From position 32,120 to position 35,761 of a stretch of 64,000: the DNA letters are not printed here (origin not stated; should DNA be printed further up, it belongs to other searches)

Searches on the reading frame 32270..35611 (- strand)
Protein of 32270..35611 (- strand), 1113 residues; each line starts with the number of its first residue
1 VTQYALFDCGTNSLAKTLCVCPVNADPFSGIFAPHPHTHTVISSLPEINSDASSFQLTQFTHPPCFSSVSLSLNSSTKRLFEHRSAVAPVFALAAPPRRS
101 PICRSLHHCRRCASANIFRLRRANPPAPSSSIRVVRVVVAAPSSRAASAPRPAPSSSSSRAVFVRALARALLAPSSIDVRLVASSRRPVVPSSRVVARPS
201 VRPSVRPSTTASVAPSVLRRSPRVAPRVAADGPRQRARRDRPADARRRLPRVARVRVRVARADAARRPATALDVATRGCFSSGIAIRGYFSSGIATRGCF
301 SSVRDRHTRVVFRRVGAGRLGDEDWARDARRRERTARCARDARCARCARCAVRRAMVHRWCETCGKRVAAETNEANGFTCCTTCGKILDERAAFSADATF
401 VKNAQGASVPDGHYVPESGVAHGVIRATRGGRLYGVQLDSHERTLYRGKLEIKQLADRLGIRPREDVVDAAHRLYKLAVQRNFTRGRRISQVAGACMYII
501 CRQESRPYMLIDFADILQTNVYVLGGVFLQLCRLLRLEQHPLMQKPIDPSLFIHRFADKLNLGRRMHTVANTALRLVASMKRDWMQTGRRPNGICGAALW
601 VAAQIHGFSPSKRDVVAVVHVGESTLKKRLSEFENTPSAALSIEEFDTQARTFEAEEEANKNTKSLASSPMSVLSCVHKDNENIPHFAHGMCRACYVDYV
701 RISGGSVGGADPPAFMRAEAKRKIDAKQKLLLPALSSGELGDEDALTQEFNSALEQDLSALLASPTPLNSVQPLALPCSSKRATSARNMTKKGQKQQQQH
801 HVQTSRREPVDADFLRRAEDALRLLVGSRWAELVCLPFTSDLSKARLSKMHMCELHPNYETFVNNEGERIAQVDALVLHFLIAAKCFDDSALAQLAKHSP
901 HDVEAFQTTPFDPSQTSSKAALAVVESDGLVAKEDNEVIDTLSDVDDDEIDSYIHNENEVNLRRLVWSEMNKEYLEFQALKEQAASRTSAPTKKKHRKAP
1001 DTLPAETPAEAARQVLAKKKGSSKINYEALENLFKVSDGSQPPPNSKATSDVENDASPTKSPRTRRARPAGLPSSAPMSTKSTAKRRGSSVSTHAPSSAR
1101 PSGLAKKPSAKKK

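Call 29: search_protein_families(library=pfam, proteins=[window:32270-35611:-], max_evalue=0.00001)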
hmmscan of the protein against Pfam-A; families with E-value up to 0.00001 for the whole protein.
window:32270-35611:- (1113 aa): 2 families
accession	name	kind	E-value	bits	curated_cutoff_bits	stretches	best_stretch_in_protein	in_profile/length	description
PF00382.24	TFIIB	-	3.2e-42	142.9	23.6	2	544-635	3-91/92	Transcription factor TFIIB repeat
PF07741.18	BRF1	-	3.7e-26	91.7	25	1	943-1035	1-99/99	Brf1-like TBP-binding domain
